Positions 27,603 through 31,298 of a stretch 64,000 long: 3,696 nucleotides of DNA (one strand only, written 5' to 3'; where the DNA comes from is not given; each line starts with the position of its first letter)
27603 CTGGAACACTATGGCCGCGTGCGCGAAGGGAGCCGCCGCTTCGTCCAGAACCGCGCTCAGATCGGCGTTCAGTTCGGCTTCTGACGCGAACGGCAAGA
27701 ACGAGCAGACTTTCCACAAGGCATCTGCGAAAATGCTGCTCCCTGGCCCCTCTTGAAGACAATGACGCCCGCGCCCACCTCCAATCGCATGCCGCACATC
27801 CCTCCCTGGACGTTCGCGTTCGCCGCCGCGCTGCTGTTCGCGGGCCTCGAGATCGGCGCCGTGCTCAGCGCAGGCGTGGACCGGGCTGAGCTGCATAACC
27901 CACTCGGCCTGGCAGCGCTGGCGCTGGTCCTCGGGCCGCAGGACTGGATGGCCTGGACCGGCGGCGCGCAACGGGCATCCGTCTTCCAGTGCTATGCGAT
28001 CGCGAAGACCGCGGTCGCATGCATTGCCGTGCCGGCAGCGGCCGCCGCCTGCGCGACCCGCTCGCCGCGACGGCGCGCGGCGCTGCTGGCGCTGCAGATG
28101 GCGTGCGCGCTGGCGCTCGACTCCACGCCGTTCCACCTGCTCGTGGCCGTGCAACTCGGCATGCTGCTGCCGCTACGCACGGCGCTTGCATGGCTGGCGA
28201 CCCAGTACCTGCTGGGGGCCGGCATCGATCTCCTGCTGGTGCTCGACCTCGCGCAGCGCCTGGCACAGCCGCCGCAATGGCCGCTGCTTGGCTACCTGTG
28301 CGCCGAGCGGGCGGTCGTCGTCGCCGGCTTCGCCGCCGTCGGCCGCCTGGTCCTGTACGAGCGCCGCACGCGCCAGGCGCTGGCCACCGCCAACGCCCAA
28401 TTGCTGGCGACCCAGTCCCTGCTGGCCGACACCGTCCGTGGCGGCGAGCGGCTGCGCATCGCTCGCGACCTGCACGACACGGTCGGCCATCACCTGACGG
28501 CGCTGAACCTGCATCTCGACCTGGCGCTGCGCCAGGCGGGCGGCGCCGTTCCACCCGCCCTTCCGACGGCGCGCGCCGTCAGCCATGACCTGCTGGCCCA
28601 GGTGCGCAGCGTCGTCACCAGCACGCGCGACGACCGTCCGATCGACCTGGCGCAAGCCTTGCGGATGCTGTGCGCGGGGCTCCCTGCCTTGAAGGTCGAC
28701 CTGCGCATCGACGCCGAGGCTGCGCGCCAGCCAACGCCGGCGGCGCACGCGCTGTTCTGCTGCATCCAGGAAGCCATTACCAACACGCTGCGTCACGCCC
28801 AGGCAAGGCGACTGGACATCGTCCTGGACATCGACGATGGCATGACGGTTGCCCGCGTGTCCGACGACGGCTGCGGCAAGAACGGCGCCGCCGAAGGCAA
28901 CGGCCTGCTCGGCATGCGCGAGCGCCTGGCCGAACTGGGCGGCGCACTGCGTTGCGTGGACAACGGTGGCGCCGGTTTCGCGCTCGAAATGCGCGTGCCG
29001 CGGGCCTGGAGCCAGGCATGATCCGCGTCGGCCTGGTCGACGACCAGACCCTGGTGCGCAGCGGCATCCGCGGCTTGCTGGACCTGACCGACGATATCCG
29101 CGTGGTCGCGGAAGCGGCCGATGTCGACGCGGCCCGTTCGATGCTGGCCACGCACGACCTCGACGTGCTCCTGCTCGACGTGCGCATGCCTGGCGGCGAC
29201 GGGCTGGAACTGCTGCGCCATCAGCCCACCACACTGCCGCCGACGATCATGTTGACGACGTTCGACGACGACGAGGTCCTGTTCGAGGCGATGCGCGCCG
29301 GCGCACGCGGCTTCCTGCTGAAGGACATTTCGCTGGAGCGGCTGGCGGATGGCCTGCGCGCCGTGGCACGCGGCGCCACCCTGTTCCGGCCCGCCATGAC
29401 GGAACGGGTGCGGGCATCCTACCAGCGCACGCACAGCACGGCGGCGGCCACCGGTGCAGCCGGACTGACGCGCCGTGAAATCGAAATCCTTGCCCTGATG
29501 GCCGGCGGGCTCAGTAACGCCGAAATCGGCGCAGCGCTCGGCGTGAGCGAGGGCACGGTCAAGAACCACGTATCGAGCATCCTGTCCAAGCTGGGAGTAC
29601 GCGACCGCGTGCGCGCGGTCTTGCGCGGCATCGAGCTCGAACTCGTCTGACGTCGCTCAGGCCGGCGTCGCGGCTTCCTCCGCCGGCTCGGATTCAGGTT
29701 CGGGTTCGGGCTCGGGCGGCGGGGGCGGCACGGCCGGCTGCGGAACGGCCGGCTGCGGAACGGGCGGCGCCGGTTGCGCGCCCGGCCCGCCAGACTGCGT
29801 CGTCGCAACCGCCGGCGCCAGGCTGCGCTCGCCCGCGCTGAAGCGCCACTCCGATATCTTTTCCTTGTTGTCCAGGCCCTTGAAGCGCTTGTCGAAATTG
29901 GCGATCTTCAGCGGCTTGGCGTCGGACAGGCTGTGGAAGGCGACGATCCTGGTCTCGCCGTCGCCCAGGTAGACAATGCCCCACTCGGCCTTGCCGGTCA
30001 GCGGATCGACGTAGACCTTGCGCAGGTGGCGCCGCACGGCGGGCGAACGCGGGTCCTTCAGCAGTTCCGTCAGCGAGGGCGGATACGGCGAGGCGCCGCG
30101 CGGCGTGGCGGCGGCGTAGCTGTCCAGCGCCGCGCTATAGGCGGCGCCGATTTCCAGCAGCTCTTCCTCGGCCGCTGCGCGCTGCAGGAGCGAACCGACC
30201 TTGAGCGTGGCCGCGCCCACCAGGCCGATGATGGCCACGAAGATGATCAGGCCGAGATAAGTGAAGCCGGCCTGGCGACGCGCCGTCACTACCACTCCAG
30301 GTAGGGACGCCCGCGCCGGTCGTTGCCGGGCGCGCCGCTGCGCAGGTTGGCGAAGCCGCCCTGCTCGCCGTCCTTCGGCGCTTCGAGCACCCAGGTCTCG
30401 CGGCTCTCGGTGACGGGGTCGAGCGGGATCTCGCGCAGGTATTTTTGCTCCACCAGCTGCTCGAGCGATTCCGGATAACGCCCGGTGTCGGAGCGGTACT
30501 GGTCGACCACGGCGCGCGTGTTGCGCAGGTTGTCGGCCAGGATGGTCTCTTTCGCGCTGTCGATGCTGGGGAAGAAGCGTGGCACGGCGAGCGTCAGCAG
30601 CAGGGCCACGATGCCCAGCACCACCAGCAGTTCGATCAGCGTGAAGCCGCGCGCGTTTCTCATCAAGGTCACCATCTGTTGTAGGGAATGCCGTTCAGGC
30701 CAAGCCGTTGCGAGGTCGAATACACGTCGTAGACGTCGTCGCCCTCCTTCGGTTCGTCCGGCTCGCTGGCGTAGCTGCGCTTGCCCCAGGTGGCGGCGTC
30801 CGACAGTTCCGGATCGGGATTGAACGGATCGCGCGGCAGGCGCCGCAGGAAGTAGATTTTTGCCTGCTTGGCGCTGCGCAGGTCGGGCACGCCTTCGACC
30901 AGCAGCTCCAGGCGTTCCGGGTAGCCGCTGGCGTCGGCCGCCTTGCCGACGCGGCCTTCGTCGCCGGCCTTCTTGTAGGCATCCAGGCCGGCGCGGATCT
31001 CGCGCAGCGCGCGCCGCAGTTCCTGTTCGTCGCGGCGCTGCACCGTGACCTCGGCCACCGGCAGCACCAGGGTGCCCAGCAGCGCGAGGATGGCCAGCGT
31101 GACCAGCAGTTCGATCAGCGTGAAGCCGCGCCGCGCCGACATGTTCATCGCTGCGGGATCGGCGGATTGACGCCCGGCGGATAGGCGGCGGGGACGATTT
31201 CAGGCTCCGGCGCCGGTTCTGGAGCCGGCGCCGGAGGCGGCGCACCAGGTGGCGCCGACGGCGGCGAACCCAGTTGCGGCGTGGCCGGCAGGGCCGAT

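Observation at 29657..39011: Eleven-gene GspG/F/E + PilMNOP-like + TPR-liposecretin operon: a type IV filament machine fitting neither the canonical T2SS nor the T4aP layout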

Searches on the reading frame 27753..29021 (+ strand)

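Call 13: search_protein_families(library=ncbifam, proteins=[window:27753-29021:+], max_evalue=0.01)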
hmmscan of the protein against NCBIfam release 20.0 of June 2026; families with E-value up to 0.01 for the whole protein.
window:27753-29021:+ (422 aa): 7 families
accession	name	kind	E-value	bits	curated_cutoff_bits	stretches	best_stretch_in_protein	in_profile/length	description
NF052443.1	SensHisKinMctS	equivalog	8.8e-22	77.1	700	1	191-419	216-450/457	two-component system sensor histidine kinase MctS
NF052531.1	Strep_LiaS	equivalog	4.1e-18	65.7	450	2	321-416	228-326/328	envelope stress sensor histidine kinase LiaS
NF047786.1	his_kin_MadS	equivalog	2.6e-17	63.1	500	1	204-413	198-431/434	MadS family sensor histidine kinase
NF008649.0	PRK11644.1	equivalog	2.6e-15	56.2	408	1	215-416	284-495/499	signal transduction histidine-protein kinase/phosphatase UhpB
NF008184.0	PRK10935.1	equivalog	2.1e-13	49.8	553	1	232-416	363-558/565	nitrate/nitrite two-component system sensor histidine kinase NarQ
NF007896.0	PRK10600.1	equivalog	2.6e-08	33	578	1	231-402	389-570/598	nitrate/nitrite two-component system sensor histidine kinase NarX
NF047322.1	HK_morpho_MacS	equivalog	2.5e-06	27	300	1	182-416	142-367/367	MacS family sensor histidine kinase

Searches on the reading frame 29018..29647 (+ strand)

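Call 13: search_protein_families(library=ncbifam, proteins=[window:29018-29647:+], max_evalue=0.01)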
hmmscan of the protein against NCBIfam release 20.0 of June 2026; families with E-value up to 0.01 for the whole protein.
seq(210 aa): 92 families (the best 25 are shown)
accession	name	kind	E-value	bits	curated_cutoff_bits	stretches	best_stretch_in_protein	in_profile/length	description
NF047785.1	respo_reg_MadR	equivalog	2.8e-42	144.4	300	1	2-205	1-204/209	MadR family response regulator transcription factor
NF007935.0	PRK10651.1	equivalog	2.2e-41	141.4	250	1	4-201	9-207/216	two-component system response regulator NarL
NF007708.0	PRK10403.1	equivalog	8.8e-36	123.4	343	1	3-202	8-206/215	nitrate/nitrite response regulator protein NarP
NF052445.1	RespRegMctR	equivalog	2e-32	112.3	300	1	2-196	2-191/205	two-component system response regulator MctR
NF041830.1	RR_TF_ErdR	exception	3.1e-30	105.5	390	1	6-203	6-204/213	response regulator transcription factor ErdR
NF007685.0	PRK10360.1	equivalog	4e-30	105.1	258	1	1-200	1-188/196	response regulator transcription factor UhpA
NF007018.1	PRK09483.1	equivalog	2.6e-25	89.3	280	1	1-199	1-198/217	UvrY/SirA/GacA family response regulator transcription factor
NF011896.0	PRK15369.1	equivalog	1.6e-22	80.2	242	1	3-196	5-196/211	two component system response regulator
NF007403.0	PRK09935.1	equivalog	3.6e-22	79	271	1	5-199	7-199/210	fimbria biosynthesis transcriptional regulator FimZ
NF006900.1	PRK09390.1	equivalog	1.2e-19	70.6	255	1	4-194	7-187/203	response regulator FixJ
NF001965.0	PRK00742.1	subfamily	2.9e-16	59.6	293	1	2-118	4-121/357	chemotaxis-specific protein-glutamate methyltransferase CheB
TIGR03020.2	EpsA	equivalog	4.4e-16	59.3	170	1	137-203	178-244/247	XrtB/PEP-CTERM-associated transcriptional regulator EpsA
NF008677.0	PRK11697.1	equivalog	8.8e-16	58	246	1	1-120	1-119/238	two-component system response regulator BtsR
NF007505.1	PRK10100.1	equivalog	1.8e-15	57.1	250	1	105-201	102-196/204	biofilm master transcriptional regulator CsgD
NF040749.1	tetrathio_RR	equivalog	1.1e-14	54.6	290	1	5-196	3-180/191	tetrathionate respiration response regulator TtrR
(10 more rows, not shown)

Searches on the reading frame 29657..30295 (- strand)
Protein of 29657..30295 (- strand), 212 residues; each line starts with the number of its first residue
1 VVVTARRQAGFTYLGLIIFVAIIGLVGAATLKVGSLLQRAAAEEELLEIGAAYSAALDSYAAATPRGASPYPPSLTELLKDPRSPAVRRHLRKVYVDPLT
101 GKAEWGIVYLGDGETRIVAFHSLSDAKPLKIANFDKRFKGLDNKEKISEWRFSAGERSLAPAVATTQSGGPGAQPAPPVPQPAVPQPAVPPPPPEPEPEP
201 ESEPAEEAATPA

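Call 13: search_protein_families(library=ncbifam, proteins=[window:29657-30295:-], max_evalue=0.01)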
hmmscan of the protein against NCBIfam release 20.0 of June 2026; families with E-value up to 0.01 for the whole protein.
window:29657-30295:- (212 aa): 0 families

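Call 92: search_protein_families(library=pfam, proteins=[window:29657-30295:-], max_evalue=0.001)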
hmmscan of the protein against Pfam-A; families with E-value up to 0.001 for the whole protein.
window:29657-30295:- (212 aa): 0 families

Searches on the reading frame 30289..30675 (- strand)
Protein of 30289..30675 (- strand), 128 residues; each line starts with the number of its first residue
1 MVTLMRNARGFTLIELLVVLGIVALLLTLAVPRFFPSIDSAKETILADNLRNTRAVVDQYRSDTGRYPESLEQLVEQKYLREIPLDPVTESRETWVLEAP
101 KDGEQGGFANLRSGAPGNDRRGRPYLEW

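Call 5: search_protein_families(library=pfam, proteins=[window:30289-30675:-], max_evalue=0.1)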
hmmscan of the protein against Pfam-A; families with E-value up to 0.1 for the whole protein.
window:30289-30675:- (128 aa): 2 families
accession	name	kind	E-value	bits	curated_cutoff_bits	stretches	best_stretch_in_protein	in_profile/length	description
PF07963.17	N_methyl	-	1.7e-08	34.1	21.2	1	5-30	1-26/27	Prokaryotic N-terminal methylation motif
PF08334.16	T2SSG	-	0.0044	17.5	21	1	35-78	3-49/108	Type II secretion system (T2SS), protein G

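Call 6: search_protein_families(library=ncbifam, proteins=[window:30289-30675:-], max_evalue=0.1)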
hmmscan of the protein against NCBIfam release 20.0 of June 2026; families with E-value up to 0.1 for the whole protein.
window:30289-30675:- (128 aa): 16 families
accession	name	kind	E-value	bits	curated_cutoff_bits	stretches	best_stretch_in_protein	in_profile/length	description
TIGR01710.1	typeII_sec_gspG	equivalog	2e-13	50.5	88.85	1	9-74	1-66/134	type II secretion system major pseudopilin GspG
NF040999.1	pilin_ComGC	equivalog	1.2e-09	38.2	75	1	9-82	2-74/84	competence type IV pilus major pilin ComGC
NF007862.0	PRK10574.1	equivalog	7.5e-07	29.4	138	1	5-56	1-52/145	prepilin peptidase-dependent pilin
TIGR02532.1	IV_pilin_GFxxxE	domain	8e-07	28.7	16.3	1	9-31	2-24/24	prepilin-type N-terminal cleavage/methylation domain-containing protein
NF041775.1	typeIV_PilA_Myxo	equivalog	4.9e-06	26.7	400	1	8-69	10-71/214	type IV pilin protein PilA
TIGR01708.2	typeII_sec_gspH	equivalog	5.9e-06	26.4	80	1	9-34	2-27/169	type II secretion system minor pseudopilin GspH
NF041013.1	T4P_ComGE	equivalog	4.9e-05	23.3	49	1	7-35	2-30/83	competence type IV pilus minor pilin ComGE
TIGR02596.1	TIGR02596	subfamily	6.9e-05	23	70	1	11-52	1-42/196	Verru_Chthon cassette protein D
NF040982.1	ComGD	equivalog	0.00027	21.3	70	1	9-52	2-45/139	competence type IV pilus minor pilin ComGD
NF007800.0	PRK10506.1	equivalog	0.00047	20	158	1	4-32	4-32/163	prepilin peptidase-dependent protein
NF007848.0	PRK10557.1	equivalog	0.0011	18.3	120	1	5-42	7-43/192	prepilin peptidase-dependent protein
NF041002.1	pilin_ComGF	equivalog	0.0063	16.7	80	1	9-62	2-54/139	competence type IV pilus minor pilin ComGF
TIGR01711.1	gspJ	equivalog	0.019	14.8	64.85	1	9-43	1-34/192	type II secretion system minor pseudopilin GspJ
TIGR02599.1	TIGR02599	subfamily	0.041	13.1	256.5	1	10-33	1-24/361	Verru_Chthon cassette protein C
TIGR01707.1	gspI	equivalog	0.054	14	44.35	1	10-28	1-19/101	type II secretion system minor pseudopilin GspI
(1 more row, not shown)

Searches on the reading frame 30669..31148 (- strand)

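Call 5: search_protein_families(library=pfam, proteins=[window:30669-31148:-], max_evalue=0.1)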
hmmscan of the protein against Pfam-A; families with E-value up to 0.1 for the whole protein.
window:30669-31148:- (159 aa): 1 family
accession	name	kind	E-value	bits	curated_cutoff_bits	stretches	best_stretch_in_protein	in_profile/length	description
PF07963.17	N_methyl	-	3.3e-08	33.2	21.2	1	3-28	1-26/27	Prokaryotic N-terminal methylation motif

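Call 6: search_protein_families(library=ncbifam, proteins=[window:30669-31148:-], max_evalue=0.1)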
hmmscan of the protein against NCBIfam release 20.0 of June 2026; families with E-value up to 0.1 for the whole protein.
window:30669-31148:- (159 aa): 17 families
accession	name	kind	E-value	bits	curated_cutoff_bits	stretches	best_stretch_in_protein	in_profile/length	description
TIGR01710.1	typeII_sec_gspG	equivalog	6.4e-10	39.2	88.85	1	7-136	1-122/134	type II secretion system major pseudopilin GspG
TIGR02532.1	IV_pilin_GFxxxE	domain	6.5e-08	32.1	16.3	1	6-29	1-24/24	prepilin-type N-terminal cleavage/methylation domain-containing protein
NF041013.1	T4P_ComGE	equivalog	2.8e-06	27.3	49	1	7-48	4-46/83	competence type IV pilus minor pilin ComGE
TIGR01708.2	typeII_sec_gspH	equivalog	7.6e-06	26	80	1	7-60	2-52/169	type II secretion system minor pseudopilin GspH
NF007862.0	PRK10574.1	equivalog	3.8e-05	23.9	138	1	3-38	1-36/145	prepilin peptidase-dependent pilin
TIGR02599.1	TIGR02599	subfamily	0.0011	18.2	256.5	1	8-57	1-51/361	Verru_Chthon cassette protein C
NF041002.1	pilin_ComGF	equivalog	0.0023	18.2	80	1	7-41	2-36/139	competence type IV pilus minor pilin ComGF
NF007800.0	PRK10506.1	equivalog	0.0028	17.5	158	1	2-27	4-29/163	prepilin peptidase-dependent protein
TIGR01711.1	gspJ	equivalog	0.003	17.4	64.85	1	7-41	1-34/192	type II secretion system minor pseudopilin GspJ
TIGR01707.1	gspI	equivalog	0.0036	17.8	44.35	1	8-31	1-24/101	type II secretion system minor pseudopilin GspI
NF041775.1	typeIV_PilA_Myxo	equivalog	0.0037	17.3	400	1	6-43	10-46/214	type IV pilin protein PilA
NF040999.1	pilin_ComGC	equivalog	0.0044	17.2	75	1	7-37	2-30/84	competence type IV pilus major pilin ComGC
NF040982.1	ComGD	equivalog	0.0054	17.1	70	1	7-42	2-37/139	competence type IV pilus minor pilin ComGD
NF047828.1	T3SSXpsI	equivalog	0.0058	16.6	150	1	7-31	2-26/132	type II secretion system protein XpsI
NF038304.1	EPS_HpsC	equivalog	0.013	15.1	200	1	5-56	19-71/318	hormogonium polysaccharide secretion pseudopilin HpsC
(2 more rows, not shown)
